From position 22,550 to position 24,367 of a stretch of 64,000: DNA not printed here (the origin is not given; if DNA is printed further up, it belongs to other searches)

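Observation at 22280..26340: Cluster of HxlR-type regulator, SPASM-domain radical SAM and a 709-aa class B radical SAM with long C-terminal extension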

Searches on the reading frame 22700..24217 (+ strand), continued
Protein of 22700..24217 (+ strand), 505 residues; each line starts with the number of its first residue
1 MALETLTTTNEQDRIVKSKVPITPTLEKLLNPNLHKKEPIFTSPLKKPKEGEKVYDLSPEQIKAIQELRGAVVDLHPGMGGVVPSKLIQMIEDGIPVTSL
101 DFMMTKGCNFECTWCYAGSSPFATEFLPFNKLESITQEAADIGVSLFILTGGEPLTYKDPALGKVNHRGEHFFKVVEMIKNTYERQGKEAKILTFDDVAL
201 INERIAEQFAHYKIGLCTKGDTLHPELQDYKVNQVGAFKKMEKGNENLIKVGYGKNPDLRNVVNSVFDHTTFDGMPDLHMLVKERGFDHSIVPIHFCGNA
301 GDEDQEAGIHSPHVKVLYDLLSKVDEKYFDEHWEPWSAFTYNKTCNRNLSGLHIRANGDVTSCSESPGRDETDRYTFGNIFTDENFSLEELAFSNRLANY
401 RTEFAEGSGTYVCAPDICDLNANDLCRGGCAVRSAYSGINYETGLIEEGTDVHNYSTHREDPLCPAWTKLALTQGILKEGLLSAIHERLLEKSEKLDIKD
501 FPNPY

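Call 16: find_related_loci(query=A1, collection=genome_contigs, flank=10000)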
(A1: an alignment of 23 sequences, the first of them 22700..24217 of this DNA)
Query A1 (505 aa) in genome_contigs; peptide patterns used: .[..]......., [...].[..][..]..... (x = any residue, [..] = any of these).
176 stretches matched a pattern; 123 encode a relative of the query (tblastn E <= 1e-3); the best 80 are kept; 80 distinct loci.
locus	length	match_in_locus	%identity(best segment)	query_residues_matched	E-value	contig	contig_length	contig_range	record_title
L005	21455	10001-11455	69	18-502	0e+0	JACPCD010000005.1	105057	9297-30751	MAG: Candidatus Woesearchaeota archaeon isolate NC_groundwater_274_Ag_S-0.2um_44_14 S5_GD2017_2_S2_scaffold_200, whole g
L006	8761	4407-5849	68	19-499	0e+0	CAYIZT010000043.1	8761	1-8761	MAG TPA_asm: uncultured Methanosarcinales archaeon isolate ERP119705_co9_54 genome assembly, contig: NODE_11518_length_8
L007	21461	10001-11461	67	15-502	0e+0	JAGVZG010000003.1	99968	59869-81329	Candidatus Woesearchaeota archaeon isolate RIFCSPHIGHO2_02_FULL_30_43 rifcsphigho2_02_scaffold_161, whole genome shotgun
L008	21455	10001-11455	66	17-502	0e+0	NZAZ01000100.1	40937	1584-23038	MAG: Rhodospirillaceae bacterium isolate ARS16 MHASMcontig_608859, whole genome shotgun sequence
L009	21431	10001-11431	68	19-496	0e+0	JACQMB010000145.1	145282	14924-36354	MAG: Deltaproteobacteria bacterium isolate NC_groundwater_1218_Ag_S-0.1um_53_77 S_p1_S3_coassembly_k141_2300770, whole g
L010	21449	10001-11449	67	19-502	0e+0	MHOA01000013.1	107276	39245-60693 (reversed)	MAG: Candidatus Ryanbacteria bacterium RIFCSPLOWO2_12_FULL_44_26 rifcsplowo2_12_scaffold_96, whole genome shotgun sequen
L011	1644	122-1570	66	19-502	0e+0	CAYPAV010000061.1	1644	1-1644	MAG TPA_asm: uncultured Rhodospirillaceae bacterium isolate SRP200020_co5_212 genome assembly, contig: NODE_120467_lengt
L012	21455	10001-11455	65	17-501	0e+0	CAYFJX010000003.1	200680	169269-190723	MAG TPA_asm: uncultured Methanosarcinales archaeon isolate ERP019367_co2_72 genome assembly, contig: NODE_71_length_2006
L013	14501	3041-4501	63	15-502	0e+0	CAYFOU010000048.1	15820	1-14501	MAG TPA_asm: uncultured Piscirickettsiaceae bacterium isolate ERP019367_co2_115 genome assembly, contig: NODE_2471_lengt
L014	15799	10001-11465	67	17-502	0e+0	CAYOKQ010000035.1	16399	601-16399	MAG TPA_asm: uncultured Methanosarcinales archaeon isolate binchicken_co125_1105 genome assembly, contig: NODE_7150_leng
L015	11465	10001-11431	64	12-486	0e+0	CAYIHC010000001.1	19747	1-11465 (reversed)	MAG TPA_asm: Candidatus Woesearchaeota archaeon isolate ERP119705_co20_126 genome assembly, contig: NODE_2718_length_197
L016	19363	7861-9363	64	18-502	0e+0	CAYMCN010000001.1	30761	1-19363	MAG TPA_asm: Candidatus Woesearchaeota archaeon isolate binchicken_co201_7 genome assembly, contig: NODE_1327_length_307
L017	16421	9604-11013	60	28-501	0e+0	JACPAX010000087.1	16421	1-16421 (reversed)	MAG: Candidatus Omnitrophota bacterium isolate NC_groundwater_242_Ag_S-0.2um_58_8 S5_GD2017_2_S2_scaffold_3925, whole ge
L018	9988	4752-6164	58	22-496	0e+0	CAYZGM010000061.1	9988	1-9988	MAG TPA_asm: uncultured Planctomycetia bacterium isolate binchicken_co248_287 genome assembly, contig: NODE_9495_length_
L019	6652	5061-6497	57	12-497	0e+0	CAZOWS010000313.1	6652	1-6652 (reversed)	MAG TPA_asm: uncultured Actinomycetota bacterium isolate binchicken_co203_618 genome assembly, contig: k141_2217739, who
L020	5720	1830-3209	58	34-497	0e+0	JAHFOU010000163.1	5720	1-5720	MAG: Planctomycetota bacterium isolate nzgw510 NODE_28804_length_5721_cov_2.378929, whole genome shotgun sequence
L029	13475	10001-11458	67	17-502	0e+0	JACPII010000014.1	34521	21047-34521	MAG: Candidatus Woesearchaeota archaeon isolate NC_groundwater_436_Ag_B-0.1um_47_15 GD18-4_B1_scaffold_15289, whole geno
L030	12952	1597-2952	47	38-496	2e-136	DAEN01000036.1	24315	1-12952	MAG TPA_asm: Thaumarchaeota archaeon UBA141 UBA141_contig_78081, whole genome shotgun sequence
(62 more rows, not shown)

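Call 41: predict_structure(alignment_id=A1)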
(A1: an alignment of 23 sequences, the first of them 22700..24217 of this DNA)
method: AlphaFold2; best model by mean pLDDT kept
length: 505 residues; sequences in the alignment: 23
mean_pLDDT: 78.8   pTM: 0.84
mean pLDDT of the five models: 78.8, 78.0, 75.0, 73.9, 64.0
residues with pLDDT >= 90: 189; 70-90: 190; 50-70: 64; < 50: 62
segments of 3 or more residues with pLDDT < 50: 1-14, 70-82, 298-300, 340-345, 408-410, 412-432
pLDDT, mean of each block of 10 residues (from residue 1): 28 59 89 81 85 71 65 42 60 83 84 61 90 96 89 88 92 97 95 87 96 86 87 87 95 91 83 93 88 59 64 90 93 67 55 90 77 87 92 90 63 43 39 64 84 67 80 93 95 95 93
secondary structure, 60 per line:
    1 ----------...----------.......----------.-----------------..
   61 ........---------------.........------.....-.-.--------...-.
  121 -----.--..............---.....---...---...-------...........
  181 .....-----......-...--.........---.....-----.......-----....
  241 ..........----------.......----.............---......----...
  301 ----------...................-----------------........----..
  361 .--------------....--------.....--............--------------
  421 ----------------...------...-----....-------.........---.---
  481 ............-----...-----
elements in order: H24-30 H59-68 H84-92 E99-103 H129-142 E146-150 H170-185 E191-196 H203-211 E215-219 H225-231 H237-250 E261-267 H272-284 E288-293 H311-329 H347-350 E351-354 E359-361 E376-379 H388-392 H395-406 E437-439 E446-448 H454-457 H465-473 H481-492

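Call 48: search_solved_structures(query=A1, max_evalue=0.1)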
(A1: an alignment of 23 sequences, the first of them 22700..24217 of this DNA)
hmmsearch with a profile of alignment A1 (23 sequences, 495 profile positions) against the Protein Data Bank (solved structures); distinct sequences matched with E-value up to 0.1: 20.
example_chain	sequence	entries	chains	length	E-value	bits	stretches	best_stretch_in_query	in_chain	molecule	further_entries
2fb2_A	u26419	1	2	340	1e-07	34.1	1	83-150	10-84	Molybdenum cofactor biosynthesis protein A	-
1tv7_A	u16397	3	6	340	1.2e-07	33.9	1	83-150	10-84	Molybdenum cofactor biosynthesis protein A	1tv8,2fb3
6efn_A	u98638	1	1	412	5.8e-06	28.3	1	89-182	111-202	Sporulation killing factor maturation protein SkfB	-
8vpo_A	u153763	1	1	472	9.6e-06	27.6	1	77-262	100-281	Radical SAM core domain-containing protein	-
8wm2_A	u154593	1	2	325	0.00022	23.1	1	94-150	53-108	Fe-S radical SAM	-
9dfn_A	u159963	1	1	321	0.0018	20.1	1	86-147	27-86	Radical SAM core domain-containing protein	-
9dfu_A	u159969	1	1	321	0.0034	19.2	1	86-147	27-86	Radical SAM core domain-containing protein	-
7n7h_A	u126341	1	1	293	0.006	18.4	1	88-146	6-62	VIPERIN-LIKE ENZYME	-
7vob_C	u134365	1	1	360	0.0083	17.9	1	93-152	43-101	Cytosylglucuronate decarboxylase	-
7voc_C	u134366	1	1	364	0.0084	17.9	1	93-152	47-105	Cytosylglucuronate decarboxylase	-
5vsl_A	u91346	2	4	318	0.013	17.3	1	87-145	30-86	Radical S-adenosyl methionine domain-containing protein 2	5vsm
6q2p_A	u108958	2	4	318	0.013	17.3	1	87-145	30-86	Radical S-adenosyl methionine domain-containing protein 2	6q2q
8ai6_A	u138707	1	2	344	0.018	16.8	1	93-147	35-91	Putative peptide biosynthesis protein YydG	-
8ai1_A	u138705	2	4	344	0.021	16.6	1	93-147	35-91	Putative peptide biosynthesis protein YydG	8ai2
8ai3_A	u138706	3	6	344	0.022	16.6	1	93-147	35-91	Putative peptide biosynthesis protein YydG | Radical SAM core domain-containing protein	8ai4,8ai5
7tol_A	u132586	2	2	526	0.068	14.9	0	92-162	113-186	glycerol dibiphytanyl glycerol tetraether - macrocyclic archaeol synthase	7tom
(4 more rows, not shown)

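Call 49: find_encoding_contigs(protein=P0099, flank=10000, max_places=1)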
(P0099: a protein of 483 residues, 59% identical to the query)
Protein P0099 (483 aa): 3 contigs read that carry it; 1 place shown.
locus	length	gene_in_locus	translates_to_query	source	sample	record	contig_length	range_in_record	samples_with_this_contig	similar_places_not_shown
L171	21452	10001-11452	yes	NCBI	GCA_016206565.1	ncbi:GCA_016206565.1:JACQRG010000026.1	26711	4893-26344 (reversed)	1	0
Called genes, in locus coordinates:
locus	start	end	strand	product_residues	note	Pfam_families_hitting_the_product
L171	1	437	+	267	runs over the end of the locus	PF04055:Radical_SAM, PF12544:LAM_C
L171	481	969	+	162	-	-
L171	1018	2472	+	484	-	PF04715:, PF00425:Chorismate_bind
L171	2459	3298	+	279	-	PF01063:Aminotran_4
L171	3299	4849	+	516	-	PF02142:MGS, PF01808:AICARFT_IMPCHas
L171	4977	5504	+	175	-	-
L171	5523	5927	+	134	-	PF00072:Response_reg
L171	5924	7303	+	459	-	PF08245:Mur_ligase_M, PF02875:Mur_ligase_C, PF27239:FOL3_C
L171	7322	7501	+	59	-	PF01361:Tautomerase, PF14552:Tautomerase_2 (weak)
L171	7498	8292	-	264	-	PF01435:Peptidase_M48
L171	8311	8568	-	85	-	-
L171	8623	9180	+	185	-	PF01583:APS_kinase, PF01656:CbiA (weak), PF13671:AAA_33 (weak)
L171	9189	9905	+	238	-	PF01507:PAPS_reduct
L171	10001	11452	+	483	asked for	PF04055:Radical_SAM, PF13186:SPASM (weak)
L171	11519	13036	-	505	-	PF13541:ChlI, PF01078:Mg_chelatase, PF07728:AAA_5 (faint), PF00493:MCM (weak), PF13335:Mg_chelatase_C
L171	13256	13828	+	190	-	-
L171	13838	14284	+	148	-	PF02681:DUF212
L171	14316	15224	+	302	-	PF13432:TPR_16 (faint), PF07719:TPR_2 (faint), PF13424:TPR_12 (faint), PF13428:TPR_14 (faint), PF14559:TPR_19 (weak), PF13174:TPR_6 (weak), PF01476:LysM, PF03734:YkuD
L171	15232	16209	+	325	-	PF03255:ACCA, PF01039:Carboxyl_trans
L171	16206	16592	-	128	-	PF00072:Response_reg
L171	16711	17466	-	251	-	PF01145:Band_7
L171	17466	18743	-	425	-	PF25145:NfeD1b_N, PF24961:NfeD_membrane, PF01957:NfeD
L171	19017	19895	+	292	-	PF01261:AP_endonuc_2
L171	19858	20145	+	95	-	-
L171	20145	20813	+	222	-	PF14808:TMEM164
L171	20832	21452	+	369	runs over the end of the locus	PF25231:DUF7847 (weak)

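Call 68: search_protein_families(library=ncbifam, proteins=[L003:9450-9971:+], max_evalue=0.00001)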
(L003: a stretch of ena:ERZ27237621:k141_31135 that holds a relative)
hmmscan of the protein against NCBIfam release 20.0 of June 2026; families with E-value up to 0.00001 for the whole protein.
L003:9450-9971:+ (173 aa): 6 families
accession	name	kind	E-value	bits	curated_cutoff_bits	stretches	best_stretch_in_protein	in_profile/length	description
NF004041.0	PRK05541.1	subfamily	7.9e-54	182.3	127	1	4-171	5-171/176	adenylyl-sulfate kinase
NF002059.0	PRK00889.1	subfamily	6.6e-32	110.6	244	1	5-155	4-155/177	adenylyl-sulfate kinase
TIGR00455.1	apsK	equivalog_domain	2.9e-31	108.6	138.7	1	3-156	15-171/184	adenylyl-sulfate kinase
NF004035.0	PRK05506.1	subfamily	4.8e-30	104.4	715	1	4-167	458-623/632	bifunctional sulfate adenylyltransferase subunit 1/adenylylsulfate kinase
NF003013.0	PRK03846.1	subfamily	6e-27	94.6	163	1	3-166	25-190/202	adenylyl-sulfate kinase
NF004040.0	PRK05537.1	equivalog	1e-25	90.3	669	1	3-155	393-550/572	bifunctional sulfate adenylyltransferase/adenylylsulfate kinase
